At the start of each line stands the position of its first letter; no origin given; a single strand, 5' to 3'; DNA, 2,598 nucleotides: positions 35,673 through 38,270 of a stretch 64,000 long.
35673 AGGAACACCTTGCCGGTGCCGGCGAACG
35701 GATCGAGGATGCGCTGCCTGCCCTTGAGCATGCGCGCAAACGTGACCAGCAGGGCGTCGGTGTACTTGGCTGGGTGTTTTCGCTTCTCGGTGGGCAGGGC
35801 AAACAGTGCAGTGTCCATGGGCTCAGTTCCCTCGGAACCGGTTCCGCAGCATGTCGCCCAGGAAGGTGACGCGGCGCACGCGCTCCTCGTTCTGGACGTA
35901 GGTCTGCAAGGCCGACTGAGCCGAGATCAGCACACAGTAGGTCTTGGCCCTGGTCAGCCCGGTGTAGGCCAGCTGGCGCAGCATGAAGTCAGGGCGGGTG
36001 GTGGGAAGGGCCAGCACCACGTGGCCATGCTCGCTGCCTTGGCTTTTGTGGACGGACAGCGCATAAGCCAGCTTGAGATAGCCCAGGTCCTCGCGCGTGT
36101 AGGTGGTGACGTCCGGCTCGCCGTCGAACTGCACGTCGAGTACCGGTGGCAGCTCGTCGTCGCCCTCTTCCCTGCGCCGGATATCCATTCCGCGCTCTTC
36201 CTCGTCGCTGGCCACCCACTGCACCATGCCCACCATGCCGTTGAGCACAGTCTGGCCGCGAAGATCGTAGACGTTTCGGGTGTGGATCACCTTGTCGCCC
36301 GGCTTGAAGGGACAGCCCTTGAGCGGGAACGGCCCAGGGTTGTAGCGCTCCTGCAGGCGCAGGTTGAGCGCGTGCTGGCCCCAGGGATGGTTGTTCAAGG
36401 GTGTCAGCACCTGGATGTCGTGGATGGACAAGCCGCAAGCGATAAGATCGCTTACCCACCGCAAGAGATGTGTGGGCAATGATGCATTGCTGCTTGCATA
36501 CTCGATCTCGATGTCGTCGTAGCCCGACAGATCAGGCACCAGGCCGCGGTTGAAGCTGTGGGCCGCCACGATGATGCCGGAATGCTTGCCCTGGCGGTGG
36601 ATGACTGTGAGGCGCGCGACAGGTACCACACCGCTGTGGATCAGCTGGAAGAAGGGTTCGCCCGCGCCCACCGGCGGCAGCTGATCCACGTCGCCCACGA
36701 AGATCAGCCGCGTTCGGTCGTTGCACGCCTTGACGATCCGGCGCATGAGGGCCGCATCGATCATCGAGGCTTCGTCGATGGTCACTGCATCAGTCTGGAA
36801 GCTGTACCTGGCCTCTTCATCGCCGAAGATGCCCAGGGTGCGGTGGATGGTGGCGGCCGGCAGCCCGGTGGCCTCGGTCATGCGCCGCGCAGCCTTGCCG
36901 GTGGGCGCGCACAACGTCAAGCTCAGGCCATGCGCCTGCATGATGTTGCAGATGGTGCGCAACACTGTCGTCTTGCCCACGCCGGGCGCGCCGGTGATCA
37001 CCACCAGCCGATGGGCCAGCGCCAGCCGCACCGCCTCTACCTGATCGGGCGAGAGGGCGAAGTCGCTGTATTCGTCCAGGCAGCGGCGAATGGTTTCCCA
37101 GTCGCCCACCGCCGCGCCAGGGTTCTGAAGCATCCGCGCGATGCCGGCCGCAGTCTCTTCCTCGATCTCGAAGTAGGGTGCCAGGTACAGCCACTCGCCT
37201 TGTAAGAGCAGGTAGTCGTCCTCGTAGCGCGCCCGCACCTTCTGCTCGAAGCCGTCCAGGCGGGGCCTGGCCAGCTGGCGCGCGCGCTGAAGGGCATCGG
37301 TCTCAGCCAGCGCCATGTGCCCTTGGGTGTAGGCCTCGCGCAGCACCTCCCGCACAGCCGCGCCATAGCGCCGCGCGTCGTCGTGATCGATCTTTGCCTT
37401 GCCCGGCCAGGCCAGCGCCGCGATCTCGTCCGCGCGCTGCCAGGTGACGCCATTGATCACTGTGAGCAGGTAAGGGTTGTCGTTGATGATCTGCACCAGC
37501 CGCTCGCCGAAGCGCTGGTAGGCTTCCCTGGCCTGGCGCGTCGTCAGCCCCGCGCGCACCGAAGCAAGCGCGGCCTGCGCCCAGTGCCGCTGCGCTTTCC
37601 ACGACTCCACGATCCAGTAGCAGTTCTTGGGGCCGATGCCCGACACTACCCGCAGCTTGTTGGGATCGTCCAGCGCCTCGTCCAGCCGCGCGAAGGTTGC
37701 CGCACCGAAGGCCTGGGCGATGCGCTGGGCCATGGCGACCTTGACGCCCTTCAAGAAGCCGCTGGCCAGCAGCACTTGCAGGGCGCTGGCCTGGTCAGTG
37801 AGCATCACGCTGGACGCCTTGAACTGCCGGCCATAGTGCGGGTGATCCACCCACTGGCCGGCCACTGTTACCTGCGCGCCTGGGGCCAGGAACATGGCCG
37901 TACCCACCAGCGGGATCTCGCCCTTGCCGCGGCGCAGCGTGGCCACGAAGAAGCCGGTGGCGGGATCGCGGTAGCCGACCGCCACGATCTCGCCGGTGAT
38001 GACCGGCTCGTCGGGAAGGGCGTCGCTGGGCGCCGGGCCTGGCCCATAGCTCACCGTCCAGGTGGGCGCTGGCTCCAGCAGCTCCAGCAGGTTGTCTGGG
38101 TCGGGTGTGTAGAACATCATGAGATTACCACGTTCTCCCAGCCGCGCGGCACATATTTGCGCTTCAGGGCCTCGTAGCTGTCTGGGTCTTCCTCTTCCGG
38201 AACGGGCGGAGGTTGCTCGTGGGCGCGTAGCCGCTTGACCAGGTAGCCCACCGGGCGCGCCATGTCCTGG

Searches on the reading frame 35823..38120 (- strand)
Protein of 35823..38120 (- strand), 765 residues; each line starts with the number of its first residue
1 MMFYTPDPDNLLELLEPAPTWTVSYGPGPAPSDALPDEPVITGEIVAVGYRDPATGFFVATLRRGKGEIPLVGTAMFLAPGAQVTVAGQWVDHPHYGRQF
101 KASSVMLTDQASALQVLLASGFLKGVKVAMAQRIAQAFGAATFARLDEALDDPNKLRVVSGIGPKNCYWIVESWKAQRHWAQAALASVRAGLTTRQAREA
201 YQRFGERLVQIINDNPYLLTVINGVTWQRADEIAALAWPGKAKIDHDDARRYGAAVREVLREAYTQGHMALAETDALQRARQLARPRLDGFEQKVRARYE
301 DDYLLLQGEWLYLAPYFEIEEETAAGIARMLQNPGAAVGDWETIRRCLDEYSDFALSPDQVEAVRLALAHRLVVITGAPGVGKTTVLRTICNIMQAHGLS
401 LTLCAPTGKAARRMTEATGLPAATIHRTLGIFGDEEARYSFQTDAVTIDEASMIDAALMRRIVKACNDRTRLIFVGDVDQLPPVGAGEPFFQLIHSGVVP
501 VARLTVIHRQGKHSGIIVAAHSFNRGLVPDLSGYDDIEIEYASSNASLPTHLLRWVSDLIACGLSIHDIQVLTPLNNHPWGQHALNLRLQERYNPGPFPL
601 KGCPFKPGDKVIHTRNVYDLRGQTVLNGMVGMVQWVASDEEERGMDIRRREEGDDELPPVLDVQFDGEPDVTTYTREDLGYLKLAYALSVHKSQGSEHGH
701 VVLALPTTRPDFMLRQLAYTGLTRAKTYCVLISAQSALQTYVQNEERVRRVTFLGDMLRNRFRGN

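Call 35: search_protein_families(library=padloc, proteins=[window:35823-38120:-], max_evalue=0.001)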
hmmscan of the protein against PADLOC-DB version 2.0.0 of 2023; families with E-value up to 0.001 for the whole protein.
window:35823-38120:- (765 aa): 18 families
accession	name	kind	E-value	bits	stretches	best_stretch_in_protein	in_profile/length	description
PDLC01734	typeIV_RecD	-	6.1e-61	204.6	1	193-750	156-733/763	RecD_0_IVD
PDLC05065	PDC-S68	-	4e-57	191.8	2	243-511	475-782/1221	-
PDLC05064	PDC-S68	-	1.2e-50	170.4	2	564-737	948-1102/1273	-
PDLC05066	PDC-S68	-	1.9e-50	169.9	2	358-495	581-732/1202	-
PDLC01148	RecD_like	-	1.5e-38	130.6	1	310-736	267-683/719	RecD/Tra ATPase fused to N-terminal HHH domain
PDLC04475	PDC-M16A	-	5.4e-31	105.8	3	349-429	5-90/721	-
PDLC04472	PDC-M16A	-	3.5e-25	86.5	2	349-434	213-304/930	-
PDLC04476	PDC-M16A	-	5e-25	86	2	371-429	26-84/691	-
PDLC05035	PDC-S53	-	3.4e-19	66.4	2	289-498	430-631/900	-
PDLC04474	PDC-M16A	-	2.7e-10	37.3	1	373-429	238-294/917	-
PDLC04140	mad8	-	3.1e-07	28.2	1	370-468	26-113/314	mads_8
PDLC03920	MkoA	-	4.5e-06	23.2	1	323-390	585-651/1112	-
PDLC02350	AbiO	-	4.6e-06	23.6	1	354-480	177-296/468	AbiO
PDLC02372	Nhi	-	6e-05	19.9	1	364-480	191-299/470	-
PDLC00123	GajB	-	0.00011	18.9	0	354-389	3-35/540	UrvD helicase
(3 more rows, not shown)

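Call 36: search_protein_families(library=pfam, proteins=[window:35823-38120:-], max_evalue=0.00001)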
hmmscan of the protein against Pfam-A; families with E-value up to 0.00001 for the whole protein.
window:35823-38120:- (765 aa): 9 families
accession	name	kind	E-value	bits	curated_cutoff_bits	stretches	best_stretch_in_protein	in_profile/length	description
PF13604.12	AAA_30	-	5.7e-41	140.8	27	1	356-529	2-174/191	AAA domain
PF13245.12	AAA_19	-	9.6e-37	126.6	25.1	1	360-485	1-133/134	AAA domain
PF14490.11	HHH_RecD2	-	2e-17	63.3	27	1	183-269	8-91/92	ATP-dependent RecD2 DNA helicase HHH domain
PF23139.1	OB_YrrC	-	5.8e-15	55.4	27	1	40-105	3-71/76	ATP-dependent DNA helicase YrrC, OB-fold domain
PF13538.12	UvrD_C_2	-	1.6e-13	50.7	27.4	1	684-732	1-52/52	UvrD-like helicase C-terminal domain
PF01443.25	Viral_helicase1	-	3.5e-09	37.3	21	0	374-483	2-99/228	Viral superfamily 1 RNA helicase core domain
PF13086.12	AAA_11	-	7.4e-09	36.2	27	0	357-410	3-64/257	AAA domain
PF18335.7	SH3_13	-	2e-08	34.3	41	1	585-642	1-58/65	ATP-dependent RecD-like DNA helicase SH3 domain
PF13191.12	AAA_16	-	5.2e-06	27.5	32.6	0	369-481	24-144/167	AAA ATPase domain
